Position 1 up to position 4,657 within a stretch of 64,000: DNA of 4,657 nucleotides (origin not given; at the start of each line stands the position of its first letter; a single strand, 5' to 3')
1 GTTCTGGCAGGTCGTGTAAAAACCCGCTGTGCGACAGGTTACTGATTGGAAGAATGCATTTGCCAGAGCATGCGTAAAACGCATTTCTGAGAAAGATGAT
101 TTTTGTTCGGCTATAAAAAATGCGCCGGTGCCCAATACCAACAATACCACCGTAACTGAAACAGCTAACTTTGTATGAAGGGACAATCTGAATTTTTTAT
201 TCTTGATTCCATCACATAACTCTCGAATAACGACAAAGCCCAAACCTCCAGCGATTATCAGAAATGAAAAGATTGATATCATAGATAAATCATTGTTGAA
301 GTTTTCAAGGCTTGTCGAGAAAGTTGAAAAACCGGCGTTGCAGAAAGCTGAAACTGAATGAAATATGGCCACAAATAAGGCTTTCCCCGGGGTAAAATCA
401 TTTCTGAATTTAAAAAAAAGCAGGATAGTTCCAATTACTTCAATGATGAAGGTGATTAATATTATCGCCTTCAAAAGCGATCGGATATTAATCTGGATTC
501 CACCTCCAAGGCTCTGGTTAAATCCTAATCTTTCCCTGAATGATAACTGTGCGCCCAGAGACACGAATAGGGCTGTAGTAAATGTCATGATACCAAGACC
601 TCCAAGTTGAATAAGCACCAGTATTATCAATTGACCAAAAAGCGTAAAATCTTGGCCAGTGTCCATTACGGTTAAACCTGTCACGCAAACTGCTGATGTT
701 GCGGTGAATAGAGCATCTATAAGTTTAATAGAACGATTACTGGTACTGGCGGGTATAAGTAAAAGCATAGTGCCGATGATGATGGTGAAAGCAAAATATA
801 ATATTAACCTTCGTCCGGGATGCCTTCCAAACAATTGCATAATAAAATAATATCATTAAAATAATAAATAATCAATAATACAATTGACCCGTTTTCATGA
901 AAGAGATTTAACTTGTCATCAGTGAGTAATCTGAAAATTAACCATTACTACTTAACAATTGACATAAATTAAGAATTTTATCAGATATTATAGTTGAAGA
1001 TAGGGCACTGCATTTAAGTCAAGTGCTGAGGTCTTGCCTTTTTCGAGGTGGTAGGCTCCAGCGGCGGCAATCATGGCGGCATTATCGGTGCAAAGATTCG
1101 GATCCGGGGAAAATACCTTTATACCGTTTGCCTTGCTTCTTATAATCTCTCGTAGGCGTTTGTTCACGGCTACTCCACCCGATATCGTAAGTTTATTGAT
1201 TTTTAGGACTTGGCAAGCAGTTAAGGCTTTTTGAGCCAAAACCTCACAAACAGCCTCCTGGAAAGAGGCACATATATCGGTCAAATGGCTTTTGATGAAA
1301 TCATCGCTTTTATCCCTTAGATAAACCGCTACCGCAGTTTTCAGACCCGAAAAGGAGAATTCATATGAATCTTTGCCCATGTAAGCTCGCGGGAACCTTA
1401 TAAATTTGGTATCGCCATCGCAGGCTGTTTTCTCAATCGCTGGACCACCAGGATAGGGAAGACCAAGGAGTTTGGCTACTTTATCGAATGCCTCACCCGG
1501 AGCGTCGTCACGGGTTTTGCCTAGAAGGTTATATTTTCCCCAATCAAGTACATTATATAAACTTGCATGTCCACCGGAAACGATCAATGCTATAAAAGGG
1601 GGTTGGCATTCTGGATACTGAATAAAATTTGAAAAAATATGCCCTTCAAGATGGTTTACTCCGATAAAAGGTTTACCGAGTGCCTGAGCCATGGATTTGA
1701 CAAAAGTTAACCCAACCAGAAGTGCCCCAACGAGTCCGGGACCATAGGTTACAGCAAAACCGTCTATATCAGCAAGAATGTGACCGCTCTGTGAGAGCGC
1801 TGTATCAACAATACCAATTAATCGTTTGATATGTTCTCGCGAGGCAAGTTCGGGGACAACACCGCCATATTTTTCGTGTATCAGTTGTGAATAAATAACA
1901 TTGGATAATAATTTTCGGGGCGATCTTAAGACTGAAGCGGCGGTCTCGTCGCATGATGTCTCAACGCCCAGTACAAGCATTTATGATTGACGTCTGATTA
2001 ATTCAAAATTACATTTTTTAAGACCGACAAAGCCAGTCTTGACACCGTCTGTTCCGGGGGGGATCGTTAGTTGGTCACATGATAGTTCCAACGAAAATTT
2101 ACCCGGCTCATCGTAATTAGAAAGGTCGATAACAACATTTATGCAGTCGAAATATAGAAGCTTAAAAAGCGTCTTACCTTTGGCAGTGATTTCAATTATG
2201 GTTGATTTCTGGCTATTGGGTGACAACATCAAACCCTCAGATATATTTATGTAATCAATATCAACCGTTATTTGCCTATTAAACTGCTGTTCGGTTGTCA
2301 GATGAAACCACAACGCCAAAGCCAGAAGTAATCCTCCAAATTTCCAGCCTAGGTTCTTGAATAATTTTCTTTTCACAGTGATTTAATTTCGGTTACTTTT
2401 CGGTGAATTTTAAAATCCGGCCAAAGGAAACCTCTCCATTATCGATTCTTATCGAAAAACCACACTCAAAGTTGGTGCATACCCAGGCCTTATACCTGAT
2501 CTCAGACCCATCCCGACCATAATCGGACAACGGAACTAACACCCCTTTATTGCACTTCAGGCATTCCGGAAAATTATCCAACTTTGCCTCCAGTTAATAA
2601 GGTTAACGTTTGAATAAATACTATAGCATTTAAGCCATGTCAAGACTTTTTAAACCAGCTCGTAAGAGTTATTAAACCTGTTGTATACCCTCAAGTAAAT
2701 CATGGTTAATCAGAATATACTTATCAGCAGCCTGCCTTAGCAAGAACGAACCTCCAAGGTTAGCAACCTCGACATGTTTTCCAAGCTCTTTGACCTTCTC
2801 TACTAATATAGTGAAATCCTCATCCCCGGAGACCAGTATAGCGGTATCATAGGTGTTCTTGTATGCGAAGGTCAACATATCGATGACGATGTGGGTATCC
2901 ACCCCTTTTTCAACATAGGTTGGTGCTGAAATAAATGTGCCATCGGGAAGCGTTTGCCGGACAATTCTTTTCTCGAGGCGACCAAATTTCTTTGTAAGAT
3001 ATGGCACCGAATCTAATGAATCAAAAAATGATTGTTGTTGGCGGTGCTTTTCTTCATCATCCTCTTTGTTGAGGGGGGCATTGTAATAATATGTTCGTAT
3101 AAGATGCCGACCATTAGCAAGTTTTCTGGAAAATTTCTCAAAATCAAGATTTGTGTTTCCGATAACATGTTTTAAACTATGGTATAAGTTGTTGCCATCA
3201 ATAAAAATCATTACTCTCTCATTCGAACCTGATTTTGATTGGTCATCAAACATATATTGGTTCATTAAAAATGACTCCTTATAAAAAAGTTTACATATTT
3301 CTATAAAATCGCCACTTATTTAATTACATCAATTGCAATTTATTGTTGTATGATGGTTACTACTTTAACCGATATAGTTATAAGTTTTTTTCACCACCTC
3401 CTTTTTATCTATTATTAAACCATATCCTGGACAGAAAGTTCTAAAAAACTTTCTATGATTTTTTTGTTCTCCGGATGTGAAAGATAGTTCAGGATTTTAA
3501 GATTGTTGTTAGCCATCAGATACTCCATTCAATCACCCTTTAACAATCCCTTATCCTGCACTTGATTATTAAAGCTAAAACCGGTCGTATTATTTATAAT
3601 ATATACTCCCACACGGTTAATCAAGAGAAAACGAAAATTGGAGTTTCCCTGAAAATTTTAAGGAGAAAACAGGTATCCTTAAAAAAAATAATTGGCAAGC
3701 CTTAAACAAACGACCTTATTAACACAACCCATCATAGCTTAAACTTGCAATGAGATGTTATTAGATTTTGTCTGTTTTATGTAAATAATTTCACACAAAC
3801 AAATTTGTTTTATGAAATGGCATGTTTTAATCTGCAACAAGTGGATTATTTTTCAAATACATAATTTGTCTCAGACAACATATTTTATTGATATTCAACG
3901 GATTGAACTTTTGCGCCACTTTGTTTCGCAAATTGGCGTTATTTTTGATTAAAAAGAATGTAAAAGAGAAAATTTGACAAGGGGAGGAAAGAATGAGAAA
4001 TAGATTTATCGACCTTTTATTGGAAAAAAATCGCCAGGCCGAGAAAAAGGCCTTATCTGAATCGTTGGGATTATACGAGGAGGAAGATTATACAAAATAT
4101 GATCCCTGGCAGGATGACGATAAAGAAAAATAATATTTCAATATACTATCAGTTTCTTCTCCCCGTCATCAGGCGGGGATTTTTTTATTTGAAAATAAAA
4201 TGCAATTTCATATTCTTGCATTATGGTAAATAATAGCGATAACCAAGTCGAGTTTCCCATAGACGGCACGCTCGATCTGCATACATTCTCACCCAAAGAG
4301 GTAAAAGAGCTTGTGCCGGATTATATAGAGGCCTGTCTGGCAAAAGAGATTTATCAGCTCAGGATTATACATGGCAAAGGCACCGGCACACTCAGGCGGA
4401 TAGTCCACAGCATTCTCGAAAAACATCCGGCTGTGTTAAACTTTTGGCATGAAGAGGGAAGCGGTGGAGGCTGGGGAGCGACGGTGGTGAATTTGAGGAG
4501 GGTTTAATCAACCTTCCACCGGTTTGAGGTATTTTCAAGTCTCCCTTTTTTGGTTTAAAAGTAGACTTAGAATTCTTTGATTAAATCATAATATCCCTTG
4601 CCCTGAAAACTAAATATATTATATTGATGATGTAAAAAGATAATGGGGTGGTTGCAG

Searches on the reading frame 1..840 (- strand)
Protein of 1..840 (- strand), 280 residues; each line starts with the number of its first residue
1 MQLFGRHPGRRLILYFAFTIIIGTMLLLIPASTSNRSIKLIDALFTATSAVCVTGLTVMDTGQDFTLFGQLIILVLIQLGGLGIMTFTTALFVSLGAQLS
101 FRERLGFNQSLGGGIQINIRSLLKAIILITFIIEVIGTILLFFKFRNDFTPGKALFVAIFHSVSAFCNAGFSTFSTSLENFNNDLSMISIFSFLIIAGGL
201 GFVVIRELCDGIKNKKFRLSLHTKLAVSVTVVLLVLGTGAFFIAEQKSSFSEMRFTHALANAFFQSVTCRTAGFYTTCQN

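Call 55: search_protein_families(library=pfam, proteins=[window:1-840:-], max_evalue=0.00001)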
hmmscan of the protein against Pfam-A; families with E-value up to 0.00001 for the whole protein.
window:1-840:- (280 aa): 1 family
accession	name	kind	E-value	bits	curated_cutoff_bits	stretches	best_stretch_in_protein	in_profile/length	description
PF02386.22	TrkH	-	5.1e-32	111.4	27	1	23-276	50-333/502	Cation transport protein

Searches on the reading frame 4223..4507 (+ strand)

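Call 11: search_protein_families(library=pfam, proteins=[window:4223-4507:+])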
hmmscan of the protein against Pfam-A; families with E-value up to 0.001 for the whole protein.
window:4223-4507:+ (94 aa): 1 family
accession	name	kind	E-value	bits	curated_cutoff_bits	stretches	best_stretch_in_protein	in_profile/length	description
PF01713.27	Smr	-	1.1e-22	80.4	25.7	1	17-92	1-77/77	Smr domain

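Call 12: search_protein_families(library=ncbifam, proteins=[window:4223-4507:+])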
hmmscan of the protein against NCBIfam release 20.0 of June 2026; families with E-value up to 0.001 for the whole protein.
window:4223-4507:+ (94 aa): 3 families
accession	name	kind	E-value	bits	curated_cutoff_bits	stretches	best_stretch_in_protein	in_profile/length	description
TIGR01069.2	mutS2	equivalog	1.7e-17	63.1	400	1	13-91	712-790/790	endonuclease MutS2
NF003432.0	PRK04946.1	equivalog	4.4e-09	36.5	128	1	15-89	96-170/181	endonuclease SmrB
NF033154.1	endonuc_SmrA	equivalog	5.2e-09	36.1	180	1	10-93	85-174/189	DNA endonuclease SmrA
